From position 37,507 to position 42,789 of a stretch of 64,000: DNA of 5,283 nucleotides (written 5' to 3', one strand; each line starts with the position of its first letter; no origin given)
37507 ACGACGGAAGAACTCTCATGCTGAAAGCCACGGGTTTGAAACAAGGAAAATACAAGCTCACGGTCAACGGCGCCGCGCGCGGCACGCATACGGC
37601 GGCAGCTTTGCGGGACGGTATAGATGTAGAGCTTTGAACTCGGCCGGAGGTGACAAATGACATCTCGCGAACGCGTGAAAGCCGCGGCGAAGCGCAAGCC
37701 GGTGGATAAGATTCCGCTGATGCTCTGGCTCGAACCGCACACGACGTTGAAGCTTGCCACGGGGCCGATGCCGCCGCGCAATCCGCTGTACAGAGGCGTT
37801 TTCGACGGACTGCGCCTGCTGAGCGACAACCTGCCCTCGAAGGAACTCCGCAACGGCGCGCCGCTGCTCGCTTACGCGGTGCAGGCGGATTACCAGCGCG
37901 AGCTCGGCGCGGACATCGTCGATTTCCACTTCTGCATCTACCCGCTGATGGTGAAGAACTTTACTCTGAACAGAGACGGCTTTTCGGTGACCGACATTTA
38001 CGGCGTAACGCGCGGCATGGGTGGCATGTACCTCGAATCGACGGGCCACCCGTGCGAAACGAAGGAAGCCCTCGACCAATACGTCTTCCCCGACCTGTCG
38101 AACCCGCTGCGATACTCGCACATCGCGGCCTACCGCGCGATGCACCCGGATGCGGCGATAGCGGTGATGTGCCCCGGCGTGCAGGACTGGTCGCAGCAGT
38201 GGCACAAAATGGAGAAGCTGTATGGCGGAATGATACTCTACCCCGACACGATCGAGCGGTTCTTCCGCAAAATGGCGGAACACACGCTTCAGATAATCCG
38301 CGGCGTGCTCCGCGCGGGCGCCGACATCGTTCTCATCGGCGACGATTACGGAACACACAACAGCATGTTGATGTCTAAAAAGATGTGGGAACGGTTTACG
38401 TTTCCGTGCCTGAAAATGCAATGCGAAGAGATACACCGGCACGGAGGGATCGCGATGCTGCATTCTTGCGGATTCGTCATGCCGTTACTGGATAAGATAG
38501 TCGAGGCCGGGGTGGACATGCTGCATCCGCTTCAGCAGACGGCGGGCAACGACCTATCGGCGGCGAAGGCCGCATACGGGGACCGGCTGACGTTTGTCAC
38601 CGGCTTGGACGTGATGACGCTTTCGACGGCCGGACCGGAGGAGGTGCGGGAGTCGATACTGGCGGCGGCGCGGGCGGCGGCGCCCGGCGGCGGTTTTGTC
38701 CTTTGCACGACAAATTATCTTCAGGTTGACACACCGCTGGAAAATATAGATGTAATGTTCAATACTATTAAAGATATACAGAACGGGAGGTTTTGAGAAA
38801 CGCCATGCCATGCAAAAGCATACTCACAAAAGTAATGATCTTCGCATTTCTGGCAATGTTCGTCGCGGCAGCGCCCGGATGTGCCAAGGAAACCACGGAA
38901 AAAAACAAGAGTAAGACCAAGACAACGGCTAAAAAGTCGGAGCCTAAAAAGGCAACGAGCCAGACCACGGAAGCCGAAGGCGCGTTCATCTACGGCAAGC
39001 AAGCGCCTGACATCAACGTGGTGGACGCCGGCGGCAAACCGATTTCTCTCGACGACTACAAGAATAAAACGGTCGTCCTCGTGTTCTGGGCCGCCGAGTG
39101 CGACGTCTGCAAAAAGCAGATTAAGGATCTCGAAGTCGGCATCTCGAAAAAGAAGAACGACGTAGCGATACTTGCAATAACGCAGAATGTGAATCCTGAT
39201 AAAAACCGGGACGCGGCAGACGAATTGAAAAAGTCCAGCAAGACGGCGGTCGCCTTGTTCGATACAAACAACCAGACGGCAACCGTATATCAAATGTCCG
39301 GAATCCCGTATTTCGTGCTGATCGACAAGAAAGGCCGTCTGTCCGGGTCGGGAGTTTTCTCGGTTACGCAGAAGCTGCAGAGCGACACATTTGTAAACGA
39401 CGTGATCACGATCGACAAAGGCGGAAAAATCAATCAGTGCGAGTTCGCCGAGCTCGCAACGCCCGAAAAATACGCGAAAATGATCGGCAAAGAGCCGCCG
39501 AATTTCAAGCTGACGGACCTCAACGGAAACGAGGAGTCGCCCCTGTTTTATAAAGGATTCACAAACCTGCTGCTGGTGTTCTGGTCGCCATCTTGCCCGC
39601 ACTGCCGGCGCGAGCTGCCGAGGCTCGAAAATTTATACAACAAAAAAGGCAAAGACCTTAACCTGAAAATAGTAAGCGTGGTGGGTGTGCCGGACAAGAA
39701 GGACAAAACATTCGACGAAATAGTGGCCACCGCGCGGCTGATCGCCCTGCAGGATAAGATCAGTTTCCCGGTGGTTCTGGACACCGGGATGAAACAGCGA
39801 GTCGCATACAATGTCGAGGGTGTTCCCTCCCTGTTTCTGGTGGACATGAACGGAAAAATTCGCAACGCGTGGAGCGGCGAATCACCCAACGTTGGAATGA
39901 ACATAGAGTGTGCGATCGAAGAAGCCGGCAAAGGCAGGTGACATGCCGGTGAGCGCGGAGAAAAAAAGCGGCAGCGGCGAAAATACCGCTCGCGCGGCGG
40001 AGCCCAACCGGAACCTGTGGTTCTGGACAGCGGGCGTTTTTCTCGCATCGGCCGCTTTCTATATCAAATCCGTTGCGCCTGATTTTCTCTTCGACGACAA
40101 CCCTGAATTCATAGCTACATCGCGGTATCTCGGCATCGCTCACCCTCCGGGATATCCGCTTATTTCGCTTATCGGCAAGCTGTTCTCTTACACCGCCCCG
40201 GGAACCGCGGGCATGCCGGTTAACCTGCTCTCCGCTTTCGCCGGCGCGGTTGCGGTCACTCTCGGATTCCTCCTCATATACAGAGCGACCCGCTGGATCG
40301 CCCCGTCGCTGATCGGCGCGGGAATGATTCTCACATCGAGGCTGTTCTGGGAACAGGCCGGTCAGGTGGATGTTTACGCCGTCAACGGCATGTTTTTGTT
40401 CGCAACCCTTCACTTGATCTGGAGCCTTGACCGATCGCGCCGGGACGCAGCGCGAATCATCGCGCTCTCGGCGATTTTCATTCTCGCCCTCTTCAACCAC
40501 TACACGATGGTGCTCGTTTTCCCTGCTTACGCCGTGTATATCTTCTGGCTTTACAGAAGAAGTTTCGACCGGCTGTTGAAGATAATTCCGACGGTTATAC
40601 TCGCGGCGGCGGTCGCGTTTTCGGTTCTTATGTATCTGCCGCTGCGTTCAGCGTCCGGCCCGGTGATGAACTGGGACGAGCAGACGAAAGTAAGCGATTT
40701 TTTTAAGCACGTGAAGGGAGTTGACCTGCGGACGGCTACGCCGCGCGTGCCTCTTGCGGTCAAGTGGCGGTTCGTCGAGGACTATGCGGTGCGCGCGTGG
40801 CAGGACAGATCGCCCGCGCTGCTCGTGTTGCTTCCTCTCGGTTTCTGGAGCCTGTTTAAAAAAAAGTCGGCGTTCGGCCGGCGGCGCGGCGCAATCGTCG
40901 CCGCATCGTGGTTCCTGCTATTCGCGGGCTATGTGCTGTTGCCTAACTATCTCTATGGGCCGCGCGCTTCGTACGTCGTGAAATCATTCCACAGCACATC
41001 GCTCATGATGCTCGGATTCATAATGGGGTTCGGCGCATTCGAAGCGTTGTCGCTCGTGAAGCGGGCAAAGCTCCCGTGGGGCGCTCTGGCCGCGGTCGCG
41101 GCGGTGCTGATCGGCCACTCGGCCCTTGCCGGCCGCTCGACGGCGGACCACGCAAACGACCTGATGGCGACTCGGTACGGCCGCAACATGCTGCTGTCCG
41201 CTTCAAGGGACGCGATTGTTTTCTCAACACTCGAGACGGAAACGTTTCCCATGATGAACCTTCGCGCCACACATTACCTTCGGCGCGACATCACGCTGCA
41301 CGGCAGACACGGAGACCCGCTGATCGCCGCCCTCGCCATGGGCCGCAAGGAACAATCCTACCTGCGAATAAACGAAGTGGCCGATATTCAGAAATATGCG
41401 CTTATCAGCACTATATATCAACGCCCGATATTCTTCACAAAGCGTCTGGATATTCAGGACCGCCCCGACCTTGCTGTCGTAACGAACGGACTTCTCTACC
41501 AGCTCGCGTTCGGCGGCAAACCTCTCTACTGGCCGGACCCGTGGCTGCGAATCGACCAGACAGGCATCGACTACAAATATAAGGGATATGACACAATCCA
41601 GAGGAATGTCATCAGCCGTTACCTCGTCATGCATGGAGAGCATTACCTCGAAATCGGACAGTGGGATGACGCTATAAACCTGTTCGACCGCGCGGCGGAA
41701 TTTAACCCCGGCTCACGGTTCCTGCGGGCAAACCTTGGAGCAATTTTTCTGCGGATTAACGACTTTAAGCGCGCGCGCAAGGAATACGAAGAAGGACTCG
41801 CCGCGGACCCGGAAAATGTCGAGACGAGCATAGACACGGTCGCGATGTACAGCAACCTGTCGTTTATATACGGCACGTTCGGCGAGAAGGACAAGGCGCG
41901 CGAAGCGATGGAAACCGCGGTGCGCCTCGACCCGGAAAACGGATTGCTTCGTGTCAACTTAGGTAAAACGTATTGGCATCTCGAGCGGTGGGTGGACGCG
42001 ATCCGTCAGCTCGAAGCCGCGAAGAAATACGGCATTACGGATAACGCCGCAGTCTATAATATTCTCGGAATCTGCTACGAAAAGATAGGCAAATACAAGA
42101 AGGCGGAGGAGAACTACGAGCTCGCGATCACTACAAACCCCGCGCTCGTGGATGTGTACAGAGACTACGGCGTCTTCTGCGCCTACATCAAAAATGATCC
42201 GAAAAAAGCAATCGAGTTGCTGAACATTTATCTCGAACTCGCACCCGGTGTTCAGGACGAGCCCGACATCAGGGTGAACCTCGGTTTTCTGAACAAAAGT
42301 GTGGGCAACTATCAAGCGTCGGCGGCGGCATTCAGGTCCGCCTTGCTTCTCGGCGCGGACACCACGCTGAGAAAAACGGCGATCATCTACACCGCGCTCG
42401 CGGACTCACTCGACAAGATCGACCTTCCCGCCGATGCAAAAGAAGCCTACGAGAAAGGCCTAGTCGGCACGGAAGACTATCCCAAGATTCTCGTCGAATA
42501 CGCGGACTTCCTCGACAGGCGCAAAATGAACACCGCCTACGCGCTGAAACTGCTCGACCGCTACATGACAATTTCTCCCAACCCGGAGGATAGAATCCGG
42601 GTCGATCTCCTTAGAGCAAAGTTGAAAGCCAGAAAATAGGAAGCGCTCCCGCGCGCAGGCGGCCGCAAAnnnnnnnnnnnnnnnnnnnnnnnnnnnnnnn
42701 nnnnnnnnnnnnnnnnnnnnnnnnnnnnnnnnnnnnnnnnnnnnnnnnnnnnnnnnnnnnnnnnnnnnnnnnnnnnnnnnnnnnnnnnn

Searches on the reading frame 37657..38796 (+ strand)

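Call 37: search_protein_families(library=pfam, proteins=[window:37657-38796:+], max_evalue=0.00001)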
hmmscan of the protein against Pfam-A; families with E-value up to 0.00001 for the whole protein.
window:37657-38796:+ (379 aa): 1 family
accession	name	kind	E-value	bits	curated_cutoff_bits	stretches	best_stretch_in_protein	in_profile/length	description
PF01208.23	URO-D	-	1.1e-24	87.5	23.9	1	184-373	161-345/346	Uroporphyrinogen decarboxylase (URO-D)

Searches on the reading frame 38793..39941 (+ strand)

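Call 37: search_protein_families(library=pfam, proteins=[window:38793-39941:+], max_evalue=0.00001)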
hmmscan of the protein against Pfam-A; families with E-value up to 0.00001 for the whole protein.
window:38793-39941:+ (382 aa): 5 families
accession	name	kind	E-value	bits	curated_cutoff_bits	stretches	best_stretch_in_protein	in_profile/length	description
PF00578.27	AhpC-TSA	-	5.4e-33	114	26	2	68-183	2-121/124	AhpC/TSA family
PF08534.16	Redoxin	-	2.6e-28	99.1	26.6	2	68-187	3-132/148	Redoxin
PF13905.12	Thioredoxin_8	-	2e-22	79.8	27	2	259-356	4-94/94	Thioredoxin-like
PF13098.12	Thioredoxin_2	-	1.2e-14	54.9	27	1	90-182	4-90/104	Thioredoxin-like domain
PF00085.26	Thioredoxin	-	6.3e-10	39.4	23.5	0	258-294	20-54/103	Thioredoxin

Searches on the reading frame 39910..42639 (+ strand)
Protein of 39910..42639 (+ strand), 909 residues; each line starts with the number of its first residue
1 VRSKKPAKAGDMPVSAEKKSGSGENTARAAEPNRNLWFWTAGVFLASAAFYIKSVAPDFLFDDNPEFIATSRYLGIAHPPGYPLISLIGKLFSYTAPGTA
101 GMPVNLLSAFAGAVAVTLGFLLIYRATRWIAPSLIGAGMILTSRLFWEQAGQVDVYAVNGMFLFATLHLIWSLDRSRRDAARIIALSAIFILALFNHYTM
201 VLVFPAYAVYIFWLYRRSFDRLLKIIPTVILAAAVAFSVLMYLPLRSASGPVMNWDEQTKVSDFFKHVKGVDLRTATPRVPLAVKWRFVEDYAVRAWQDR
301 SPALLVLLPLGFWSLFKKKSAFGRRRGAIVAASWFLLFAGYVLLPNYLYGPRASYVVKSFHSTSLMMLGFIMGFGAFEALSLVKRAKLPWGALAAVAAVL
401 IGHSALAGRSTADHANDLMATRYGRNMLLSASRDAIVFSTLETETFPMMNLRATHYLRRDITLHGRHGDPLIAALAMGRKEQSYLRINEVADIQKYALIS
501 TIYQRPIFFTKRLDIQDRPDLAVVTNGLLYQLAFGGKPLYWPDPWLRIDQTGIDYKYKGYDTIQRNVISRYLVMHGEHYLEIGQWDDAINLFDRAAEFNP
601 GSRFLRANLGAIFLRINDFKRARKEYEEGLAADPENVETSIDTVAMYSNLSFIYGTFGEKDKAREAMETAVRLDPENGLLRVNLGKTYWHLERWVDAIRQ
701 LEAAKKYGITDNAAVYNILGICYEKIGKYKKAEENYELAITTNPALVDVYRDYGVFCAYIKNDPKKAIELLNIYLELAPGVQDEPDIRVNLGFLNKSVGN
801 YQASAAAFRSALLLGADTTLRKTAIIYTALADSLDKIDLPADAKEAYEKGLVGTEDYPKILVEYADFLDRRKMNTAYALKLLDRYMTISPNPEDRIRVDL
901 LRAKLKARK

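Call 22: search_protein_families(library=pfam, proteins=[window:39910-42639:+], max_evalue=0.001)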
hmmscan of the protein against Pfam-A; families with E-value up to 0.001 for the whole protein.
window:39910-42639:+ (909 aa): 19 families
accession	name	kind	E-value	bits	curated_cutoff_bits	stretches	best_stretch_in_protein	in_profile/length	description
PF07719.23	TPR_2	-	1.4e-26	90.8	27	1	713-744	1-32/34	Tetratricopeptide repeat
PF11028.14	TMEM260-like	-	1.5e-24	87.2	24.2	1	63-214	1-173/179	Protein O-mannosyl-transferase TMEM260-like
PF13424.12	TPR_12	-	6.8e-22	77.9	30.1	3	681-740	6-72/77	Tetratricopeptide repeat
PF13428.12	TPR_14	-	7.2e-19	66.8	23.5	0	576-611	8-43/44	Tetratricopeptide repeat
PF00515.34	TPR_1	-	8.8e-19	66.9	27.8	1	713-744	1-32/34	Tetratricopeptide repeat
PF13181.12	TPR_8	-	1.2e-18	66.1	25.7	2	646-677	3-34/34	Tetratricopeptide repeat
PF13432.12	TPR_16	-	9.2e-16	58.4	32.7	2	574-636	2-64/65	Tetratricopeptide repeat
PF14559.12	TPR_19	-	3.6e-15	56.5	25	2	583-636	5-58/68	Tetratricopeptide repeat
PF13176.12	TPR_7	-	1.2e-11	44.1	27.9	0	576-602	6-34/36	Tetratricopeptide repeat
PF13371.12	TPR_9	-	2.8e-11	43.7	35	0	722-787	4-65/73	Tetratricopeptide repeat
PF13414.12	TPR_11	-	7.1e-11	42.1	26.8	0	576-615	1-40/42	TPR repeat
PF13431.12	TPR_17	-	8.4e-11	41.7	24.4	0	711-734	11-34/34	Tetratricopeptide repeat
PF25474.1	TPR_TmcB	-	7e-07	29.6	27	1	723-771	63-112/125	TmcB, TPR repeats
PF23914.1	TPR_CcmH_CycH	-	3.1e-05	24.3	42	0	653-690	59-96/158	Cytochrome c-type biogenesis protein H TPR domain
PF13174.12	TPR_6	-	3.2e-05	24.7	26.3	0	576-602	7-33/33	Tetratricopeptide repeat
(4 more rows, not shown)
